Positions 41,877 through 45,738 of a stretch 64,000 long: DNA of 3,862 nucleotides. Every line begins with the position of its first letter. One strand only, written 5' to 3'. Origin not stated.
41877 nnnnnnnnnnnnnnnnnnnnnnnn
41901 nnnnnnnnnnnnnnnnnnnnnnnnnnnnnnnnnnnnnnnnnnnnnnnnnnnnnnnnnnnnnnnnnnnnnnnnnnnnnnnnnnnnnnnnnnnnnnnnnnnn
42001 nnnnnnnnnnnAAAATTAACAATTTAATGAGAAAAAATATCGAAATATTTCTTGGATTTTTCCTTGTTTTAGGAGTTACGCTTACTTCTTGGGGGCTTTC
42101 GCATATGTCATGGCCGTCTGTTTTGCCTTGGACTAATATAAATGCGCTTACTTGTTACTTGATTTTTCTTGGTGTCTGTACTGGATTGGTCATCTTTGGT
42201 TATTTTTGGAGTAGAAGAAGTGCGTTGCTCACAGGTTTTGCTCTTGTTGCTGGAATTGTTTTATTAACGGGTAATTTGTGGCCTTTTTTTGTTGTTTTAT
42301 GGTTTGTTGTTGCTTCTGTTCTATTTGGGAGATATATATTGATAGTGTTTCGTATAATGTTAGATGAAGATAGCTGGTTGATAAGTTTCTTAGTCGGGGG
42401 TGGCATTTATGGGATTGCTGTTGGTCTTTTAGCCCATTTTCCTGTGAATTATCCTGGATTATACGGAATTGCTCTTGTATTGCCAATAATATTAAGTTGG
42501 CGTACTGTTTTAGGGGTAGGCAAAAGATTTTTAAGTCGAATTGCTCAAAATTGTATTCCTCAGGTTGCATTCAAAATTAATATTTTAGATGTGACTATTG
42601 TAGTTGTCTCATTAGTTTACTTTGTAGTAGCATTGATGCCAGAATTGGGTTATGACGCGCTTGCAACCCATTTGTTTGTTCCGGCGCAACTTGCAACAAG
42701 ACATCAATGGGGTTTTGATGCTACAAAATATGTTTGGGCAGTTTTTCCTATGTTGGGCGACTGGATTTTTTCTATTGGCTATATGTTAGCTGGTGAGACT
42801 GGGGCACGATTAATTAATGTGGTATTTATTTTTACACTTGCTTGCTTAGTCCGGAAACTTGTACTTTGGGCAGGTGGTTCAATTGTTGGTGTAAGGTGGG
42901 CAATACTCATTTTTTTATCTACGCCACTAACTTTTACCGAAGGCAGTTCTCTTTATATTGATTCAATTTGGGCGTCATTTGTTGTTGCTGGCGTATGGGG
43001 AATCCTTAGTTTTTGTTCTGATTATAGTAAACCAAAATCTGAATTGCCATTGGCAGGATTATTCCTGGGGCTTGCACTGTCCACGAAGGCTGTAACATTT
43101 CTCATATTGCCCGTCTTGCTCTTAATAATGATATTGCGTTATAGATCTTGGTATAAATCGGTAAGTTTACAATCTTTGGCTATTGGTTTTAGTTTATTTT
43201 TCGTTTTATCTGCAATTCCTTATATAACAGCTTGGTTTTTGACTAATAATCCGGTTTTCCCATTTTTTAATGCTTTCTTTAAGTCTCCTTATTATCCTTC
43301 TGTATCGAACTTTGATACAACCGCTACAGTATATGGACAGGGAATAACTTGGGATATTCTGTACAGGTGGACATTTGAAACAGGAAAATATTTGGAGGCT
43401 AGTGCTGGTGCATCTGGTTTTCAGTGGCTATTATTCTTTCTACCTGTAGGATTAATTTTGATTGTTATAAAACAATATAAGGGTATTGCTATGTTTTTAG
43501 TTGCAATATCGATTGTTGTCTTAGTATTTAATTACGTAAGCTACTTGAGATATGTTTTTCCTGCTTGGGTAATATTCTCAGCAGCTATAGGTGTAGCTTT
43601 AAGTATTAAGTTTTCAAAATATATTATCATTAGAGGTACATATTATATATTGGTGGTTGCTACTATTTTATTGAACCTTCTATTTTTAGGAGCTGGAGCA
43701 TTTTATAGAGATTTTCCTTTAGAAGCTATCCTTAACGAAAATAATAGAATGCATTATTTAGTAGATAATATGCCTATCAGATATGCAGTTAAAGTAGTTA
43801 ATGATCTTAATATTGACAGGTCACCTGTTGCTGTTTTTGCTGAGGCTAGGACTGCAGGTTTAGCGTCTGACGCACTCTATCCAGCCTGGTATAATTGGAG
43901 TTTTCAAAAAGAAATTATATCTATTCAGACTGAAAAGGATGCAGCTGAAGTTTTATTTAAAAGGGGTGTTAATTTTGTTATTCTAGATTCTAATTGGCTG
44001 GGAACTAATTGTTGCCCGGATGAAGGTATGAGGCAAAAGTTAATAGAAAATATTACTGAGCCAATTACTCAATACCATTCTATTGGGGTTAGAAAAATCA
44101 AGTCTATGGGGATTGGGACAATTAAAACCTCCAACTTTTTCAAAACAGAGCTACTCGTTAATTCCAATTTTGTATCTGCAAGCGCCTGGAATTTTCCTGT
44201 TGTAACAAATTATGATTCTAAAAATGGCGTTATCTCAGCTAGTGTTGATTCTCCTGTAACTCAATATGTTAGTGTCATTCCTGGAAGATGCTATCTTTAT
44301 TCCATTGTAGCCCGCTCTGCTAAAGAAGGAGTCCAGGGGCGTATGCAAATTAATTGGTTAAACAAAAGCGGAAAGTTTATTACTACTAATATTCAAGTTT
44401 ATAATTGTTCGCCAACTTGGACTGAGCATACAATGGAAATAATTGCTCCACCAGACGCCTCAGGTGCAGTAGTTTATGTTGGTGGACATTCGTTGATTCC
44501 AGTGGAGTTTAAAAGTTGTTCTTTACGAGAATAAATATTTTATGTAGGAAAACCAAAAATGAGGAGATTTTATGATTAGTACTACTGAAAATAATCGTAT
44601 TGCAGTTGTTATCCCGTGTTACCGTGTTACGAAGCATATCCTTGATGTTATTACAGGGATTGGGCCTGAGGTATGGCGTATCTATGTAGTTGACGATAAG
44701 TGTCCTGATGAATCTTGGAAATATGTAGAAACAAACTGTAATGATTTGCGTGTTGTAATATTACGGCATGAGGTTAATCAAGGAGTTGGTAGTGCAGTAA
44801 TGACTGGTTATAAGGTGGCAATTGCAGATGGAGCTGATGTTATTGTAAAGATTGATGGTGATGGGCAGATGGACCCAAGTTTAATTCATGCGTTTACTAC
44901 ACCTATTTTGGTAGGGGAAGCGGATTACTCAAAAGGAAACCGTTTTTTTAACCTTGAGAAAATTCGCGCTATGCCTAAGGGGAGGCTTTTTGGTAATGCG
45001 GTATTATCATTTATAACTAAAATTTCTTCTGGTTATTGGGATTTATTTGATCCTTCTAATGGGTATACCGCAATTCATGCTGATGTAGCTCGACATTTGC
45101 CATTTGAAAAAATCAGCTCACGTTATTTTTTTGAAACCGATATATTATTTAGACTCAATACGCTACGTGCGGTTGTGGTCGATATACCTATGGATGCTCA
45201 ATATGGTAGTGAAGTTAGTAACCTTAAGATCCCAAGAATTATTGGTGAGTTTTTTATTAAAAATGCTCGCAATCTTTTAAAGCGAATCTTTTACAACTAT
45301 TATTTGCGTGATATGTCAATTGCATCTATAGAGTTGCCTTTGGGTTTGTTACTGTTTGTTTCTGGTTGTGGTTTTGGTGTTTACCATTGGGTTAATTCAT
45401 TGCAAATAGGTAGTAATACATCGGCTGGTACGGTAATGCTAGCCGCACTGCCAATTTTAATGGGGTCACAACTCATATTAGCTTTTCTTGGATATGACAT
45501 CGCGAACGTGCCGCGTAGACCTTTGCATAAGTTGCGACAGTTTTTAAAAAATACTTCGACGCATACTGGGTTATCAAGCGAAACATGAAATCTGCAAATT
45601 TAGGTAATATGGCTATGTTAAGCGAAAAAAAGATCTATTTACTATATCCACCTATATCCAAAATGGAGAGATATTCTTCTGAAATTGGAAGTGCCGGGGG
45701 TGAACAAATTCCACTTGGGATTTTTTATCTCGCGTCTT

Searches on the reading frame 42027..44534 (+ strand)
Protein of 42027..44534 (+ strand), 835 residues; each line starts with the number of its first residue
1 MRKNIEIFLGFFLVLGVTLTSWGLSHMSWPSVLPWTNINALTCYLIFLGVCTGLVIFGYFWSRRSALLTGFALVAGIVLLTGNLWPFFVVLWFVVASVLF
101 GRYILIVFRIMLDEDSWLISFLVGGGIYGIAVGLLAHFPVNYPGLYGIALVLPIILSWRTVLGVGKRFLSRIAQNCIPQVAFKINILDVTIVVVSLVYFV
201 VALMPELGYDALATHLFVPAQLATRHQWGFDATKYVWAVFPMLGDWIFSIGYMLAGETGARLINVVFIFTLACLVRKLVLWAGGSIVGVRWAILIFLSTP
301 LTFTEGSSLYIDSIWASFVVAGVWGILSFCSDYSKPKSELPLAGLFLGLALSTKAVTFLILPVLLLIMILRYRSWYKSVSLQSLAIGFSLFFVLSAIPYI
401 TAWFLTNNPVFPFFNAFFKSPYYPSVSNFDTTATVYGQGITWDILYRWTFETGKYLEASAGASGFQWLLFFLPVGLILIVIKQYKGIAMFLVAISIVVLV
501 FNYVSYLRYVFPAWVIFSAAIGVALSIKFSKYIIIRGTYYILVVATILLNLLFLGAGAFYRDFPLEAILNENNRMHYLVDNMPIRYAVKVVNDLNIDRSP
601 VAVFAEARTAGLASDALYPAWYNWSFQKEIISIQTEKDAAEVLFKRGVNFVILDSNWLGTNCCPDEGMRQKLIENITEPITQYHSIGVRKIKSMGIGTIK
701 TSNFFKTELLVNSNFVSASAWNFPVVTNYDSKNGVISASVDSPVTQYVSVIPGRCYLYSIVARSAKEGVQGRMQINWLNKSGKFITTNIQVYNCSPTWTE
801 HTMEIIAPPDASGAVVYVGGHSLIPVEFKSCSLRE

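Call 3: search_protein_families(library=pfam, proteins=[window:42027-44534:+], max_evalue=0.01)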
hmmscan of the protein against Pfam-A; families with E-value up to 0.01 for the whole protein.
window:42027-44534:+ (835 aa): 1 family
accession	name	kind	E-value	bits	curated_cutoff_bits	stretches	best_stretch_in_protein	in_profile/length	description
PF02366.24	PMT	-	1.4e-07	31.8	22.7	1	241-401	63-232/245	Dolichyl-phosphate-mannose-protein mannosyltransferase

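Call 4: search_protein_families(library=ncbifam, proteins=[window:42027-44534:+], max_evalue=0.01)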
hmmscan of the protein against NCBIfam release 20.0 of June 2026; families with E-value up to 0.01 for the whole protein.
window:42027-44534:+ (835 aa): 0 families

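Call 45: search_solved_structures(query=window:42027-44534:+, max_evalue=1)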
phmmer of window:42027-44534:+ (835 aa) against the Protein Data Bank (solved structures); distinct sequences matched with E-value up to 1: 1.
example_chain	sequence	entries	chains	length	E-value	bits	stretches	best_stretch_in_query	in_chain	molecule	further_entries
4tn0_A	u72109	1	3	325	0.83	10.9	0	598-679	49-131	UPF0141 protein yjdB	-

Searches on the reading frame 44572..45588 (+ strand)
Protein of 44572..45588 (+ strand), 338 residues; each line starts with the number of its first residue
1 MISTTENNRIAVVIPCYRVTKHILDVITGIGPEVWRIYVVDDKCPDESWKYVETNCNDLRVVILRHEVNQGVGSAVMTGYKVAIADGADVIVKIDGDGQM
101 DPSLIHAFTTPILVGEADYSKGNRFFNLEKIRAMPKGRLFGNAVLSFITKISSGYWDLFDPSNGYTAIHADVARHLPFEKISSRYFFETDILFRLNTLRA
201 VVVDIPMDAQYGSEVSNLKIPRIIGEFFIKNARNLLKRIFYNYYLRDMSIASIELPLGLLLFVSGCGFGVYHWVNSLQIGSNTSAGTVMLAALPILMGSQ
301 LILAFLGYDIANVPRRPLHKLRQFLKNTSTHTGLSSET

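Call 3: search_protein_families(library=pfam, proteins=[window:44572-45588:+], max_evalue=0.01)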
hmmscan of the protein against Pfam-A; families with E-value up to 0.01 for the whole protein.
window:44572-45588:+ (338 aa): 2 families
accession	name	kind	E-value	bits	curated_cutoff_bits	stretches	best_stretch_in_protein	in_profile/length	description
PF00535.33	Glycos_transf_2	-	1.2e-15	58.3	23.3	1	12-174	2-165/168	Glycosyl transferase family 2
PF13641.12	Glyco_tranf_2_3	-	0.0012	19.3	27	1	9-111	2-110/230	Glycosyltransferase like family 2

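Call 4: search_protein_families(library=ncbifam, proteins=[window:44572-45588:+], max_evalue=0.01)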
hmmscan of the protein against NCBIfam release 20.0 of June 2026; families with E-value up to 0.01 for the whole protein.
window:44572-45588:+ (338 aa): 12 families
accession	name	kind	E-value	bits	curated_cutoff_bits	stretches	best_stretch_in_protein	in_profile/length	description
TIGR04182.1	glyco_TIGR04182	equivalog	2.6e-14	53.3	325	1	10-304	2-275/293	S-layer glycoprotein N-glycosyltransferase AglJ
NF058614.1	PPMAGASynPpgS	equivalog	8.2e-12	45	370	1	11-178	3-167/226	polyprenyl-phospho-N-acetylgalactosaminyl synthase PpgS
TIGR03937.1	PgaC_IcaA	equivalog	5.8e-06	25.5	422.3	1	4-105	41-143/407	poly-beta-1,6-N-acetyl-D-glucosamine synthase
NF007482.0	PRK10073.1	equivalog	4.2e-05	22.7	423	1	6-127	4-125/334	glycosyltransferase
NF007986.1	PRK10714.1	equivalog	0.00028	20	529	1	8-105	6-108/316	undecaprenyl-phosphate 4-deoxy-4-formamido-L-arabinose transferase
NF041865.1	EpsU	equivalog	0.00031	19.8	700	1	34-112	70-147/394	exopolysaccharide biosynthesis GT2 family glycosyltransferase EpsU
TIGR01556.1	rhamnosyltran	subfamily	0.00036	19.8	200.55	1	22-112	9-98/281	rhamnosyltransferase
NF047588.1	GlcsyltransPgfSStrep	equivalog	0.00038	19.8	500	1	23-110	23-108/308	glycosyltransferase PgfS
NF041875.1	EPS_EpsD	equivalog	0.0013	18.2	370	1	12-106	3-98/325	exopolysaccharide biosynthesis glycosyltransferase EpsD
TIGR03965.1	mycofact_glyco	equivalog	0.0018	17.2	280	1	5-84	71-154/467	mycofactocin biosynthesis glycosyltransferase MftF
NF010496.0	PRK13915.1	equivalog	0.0024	17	262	1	5-123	28-154/307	glucosyl-3-phosphoglycerate synthase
NF050113.1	gal_furan_GlfT1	equivalog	0.0061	15.9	330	1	21-101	15-93/290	galactofuranosyltransferase GlfT1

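Call 44: search_solved_structures(query=window:44572-45588:+, max_evalue=0.001)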
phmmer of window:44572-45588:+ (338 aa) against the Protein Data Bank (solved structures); distinct sequences matched with E-value up to 0.001: 1.
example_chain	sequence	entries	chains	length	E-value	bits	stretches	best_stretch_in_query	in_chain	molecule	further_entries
5mlz_A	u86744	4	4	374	2e-11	46.7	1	8-194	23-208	Dolichol monophosphate mannose synthase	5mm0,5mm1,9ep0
